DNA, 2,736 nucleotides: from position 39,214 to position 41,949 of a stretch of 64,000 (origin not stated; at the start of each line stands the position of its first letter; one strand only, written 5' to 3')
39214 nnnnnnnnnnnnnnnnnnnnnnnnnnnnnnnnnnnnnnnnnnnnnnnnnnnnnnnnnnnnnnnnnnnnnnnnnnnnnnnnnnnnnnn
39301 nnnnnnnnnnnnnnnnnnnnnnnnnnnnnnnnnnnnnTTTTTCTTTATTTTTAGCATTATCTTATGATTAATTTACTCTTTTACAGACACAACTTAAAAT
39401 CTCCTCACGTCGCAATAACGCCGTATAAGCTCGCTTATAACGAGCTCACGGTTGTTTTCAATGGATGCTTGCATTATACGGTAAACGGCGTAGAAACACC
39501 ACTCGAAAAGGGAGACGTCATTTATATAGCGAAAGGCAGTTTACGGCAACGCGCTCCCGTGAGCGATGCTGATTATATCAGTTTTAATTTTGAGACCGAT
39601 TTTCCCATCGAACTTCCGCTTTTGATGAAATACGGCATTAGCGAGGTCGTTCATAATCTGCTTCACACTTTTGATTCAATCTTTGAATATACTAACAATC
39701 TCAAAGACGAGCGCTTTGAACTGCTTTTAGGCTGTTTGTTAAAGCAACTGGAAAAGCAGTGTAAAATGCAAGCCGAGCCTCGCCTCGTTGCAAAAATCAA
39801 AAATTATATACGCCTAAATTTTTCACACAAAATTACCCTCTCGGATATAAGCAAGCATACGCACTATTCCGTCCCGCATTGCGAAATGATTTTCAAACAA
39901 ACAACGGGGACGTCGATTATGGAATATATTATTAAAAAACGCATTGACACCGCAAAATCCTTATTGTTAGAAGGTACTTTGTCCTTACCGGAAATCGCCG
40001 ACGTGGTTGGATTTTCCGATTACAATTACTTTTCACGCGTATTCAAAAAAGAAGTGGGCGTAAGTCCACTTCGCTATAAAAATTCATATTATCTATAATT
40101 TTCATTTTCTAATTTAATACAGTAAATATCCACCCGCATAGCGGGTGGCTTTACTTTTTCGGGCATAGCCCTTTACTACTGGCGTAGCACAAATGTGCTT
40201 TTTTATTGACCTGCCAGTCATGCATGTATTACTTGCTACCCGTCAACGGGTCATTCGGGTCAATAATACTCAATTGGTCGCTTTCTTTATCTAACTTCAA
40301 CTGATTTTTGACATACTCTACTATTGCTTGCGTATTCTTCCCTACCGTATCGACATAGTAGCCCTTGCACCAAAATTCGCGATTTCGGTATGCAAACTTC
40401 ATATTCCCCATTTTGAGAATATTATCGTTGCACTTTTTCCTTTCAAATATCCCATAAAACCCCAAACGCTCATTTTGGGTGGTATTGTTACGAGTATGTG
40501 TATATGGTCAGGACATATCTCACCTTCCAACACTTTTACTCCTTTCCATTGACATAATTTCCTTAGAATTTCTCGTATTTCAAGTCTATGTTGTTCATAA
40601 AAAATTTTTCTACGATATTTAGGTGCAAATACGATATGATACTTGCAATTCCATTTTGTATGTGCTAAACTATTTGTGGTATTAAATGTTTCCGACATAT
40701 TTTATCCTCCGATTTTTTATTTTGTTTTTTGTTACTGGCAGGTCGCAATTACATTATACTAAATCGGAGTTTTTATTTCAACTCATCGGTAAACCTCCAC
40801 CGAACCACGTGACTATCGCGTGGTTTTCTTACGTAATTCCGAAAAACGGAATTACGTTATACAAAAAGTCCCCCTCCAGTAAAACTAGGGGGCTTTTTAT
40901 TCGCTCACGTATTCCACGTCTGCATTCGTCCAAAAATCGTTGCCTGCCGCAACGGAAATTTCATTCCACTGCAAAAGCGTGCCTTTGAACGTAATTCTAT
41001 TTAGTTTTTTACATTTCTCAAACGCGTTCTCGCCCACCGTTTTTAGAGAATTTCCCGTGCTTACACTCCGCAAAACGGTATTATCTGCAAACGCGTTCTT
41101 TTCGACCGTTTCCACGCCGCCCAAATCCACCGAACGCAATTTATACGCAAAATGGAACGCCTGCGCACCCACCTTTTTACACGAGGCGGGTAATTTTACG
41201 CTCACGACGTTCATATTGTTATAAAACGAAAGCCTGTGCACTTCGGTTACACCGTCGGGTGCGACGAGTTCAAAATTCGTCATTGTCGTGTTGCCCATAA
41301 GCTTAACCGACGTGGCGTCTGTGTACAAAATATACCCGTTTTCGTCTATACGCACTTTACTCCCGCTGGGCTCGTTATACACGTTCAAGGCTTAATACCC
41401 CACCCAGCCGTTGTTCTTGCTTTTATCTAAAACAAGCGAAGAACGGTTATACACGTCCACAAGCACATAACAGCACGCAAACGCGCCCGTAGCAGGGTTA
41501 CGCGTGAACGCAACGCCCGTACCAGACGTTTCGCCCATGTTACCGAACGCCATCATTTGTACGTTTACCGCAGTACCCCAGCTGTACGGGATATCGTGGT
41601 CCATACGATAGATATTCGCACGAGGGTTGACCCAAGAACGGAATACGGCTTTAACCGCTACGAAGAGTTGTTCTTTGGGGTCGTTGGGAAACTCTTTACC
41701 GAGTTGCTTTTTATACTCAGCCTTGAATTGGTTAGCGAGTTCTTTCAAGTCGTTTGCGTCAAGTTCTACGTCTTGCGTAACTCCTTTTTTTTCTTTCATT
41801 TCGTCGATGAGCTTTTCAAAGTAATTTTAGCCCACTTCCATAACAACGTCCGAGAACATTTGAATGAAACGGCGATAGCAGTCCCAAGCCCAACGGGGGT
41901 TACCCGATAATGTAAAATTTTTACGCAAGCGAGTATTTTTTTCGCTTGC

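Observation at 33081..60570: A shared promoter-operator module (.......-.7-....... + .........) links Type III mod, the mobile element's HTH gene and the DUF1835-like gene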

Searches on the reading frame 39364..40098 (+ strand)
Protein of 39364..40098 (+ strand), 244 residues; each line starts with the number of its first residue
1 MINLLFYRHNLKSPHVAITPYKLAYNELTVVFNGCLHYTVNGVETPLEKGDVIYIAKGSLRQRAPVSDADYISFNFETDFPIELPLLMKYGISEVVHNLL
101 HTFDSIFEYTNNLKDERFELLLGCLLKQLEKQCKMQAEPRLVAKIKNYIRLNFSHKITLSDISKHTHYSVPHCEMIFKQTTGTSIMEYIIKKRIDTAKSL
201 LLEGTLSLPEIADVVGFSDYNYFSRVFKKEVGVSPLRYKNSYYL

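Call 9: search_protein_families(library=pfam, proteins=[window:39364-40098:+], max_evalue=0.01)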
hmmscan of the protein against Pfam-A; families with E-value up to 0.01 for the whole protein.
window:39364-40098:+ (244 aa): 4 families
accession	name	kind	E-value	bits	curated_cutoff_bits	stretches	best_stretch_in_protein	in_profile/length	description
PF12833.13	HTH_18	-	2.2e-19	70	33.6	1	163-240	2-79/80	Helix-turn-helix domain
PF00165.29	HTH_AraC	-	9.2e-17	61.2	26.6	2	206-238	9-40/42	Bacterial regulatory helix-turn-helix proteins, AraC family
PF06249.18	EutQ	-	4.9e-05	23.6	21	1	18-79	88-149/152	Ethanolamine utilisation protein EutQ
PF07883.17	Cupin_2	-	0.0013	18.9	27.2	1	25-58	18-51/70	Cupin domain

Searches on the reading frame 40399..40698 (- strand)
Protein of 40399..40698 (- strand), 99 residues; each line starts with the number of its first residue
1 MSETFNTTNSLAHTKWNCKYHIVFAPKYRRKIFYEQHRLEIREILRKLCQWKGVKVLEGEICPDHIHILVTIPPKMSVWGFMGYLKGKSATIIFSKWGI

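Call 9: search_protein_families(library=pfam, proteins=[window:40399-40698:-], max_evalue=0.01)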
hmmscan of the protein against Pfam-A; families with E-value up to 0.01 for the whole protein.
window:40399-40698:- (99 aa): 1 family
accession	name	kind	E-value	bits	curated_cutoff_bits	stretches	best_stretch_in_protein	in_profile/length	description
PF01797.21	Y1_Tnp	-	4e-27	95.2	23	1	15-96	2-83/121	Transposase IS200 like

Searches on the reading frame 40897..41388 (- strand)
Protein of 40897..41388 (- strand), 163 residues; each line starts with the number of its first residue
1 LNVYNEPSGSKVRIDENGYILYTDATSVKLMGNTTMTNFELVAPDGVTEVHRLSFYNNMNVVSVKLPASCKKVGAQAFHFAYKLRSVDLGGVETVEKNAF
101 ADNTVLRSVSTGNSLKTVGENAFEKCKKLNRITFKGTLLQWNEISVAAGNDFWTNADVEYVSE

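Call 9: search_protein_families(library=pfam, proteins=[window:40897-41388:-], max_evalue=0.01)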
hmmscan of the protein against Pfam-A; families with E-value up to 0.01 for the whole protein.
window:40897-41388:- (163 aa): 1 family
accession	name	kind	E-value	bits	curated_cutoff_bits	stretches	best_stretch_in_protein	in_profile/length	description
PF13306.12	LRR_5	-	6.8e-17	62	27.7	1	41-140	16-114/127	BspA type Leucine rich repeat region (6 copies)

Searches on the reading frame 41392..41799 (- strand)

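Call 9: search_protein_families(library=pfam, proteins=[window:41392-41799:-], max_evalue=0.01)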
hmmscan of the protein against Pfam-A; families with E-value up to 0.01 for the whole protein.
window:41392-41799:- (135 aa): 1 family
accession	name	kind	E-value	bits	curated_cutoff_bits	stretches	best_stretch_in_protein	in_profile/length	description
PF01326.24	PPDK_N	-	8.2e-16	58.6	27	1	42-106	132-194/328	Pyruvate phosphate dikinase, AMP/ATP-binding domain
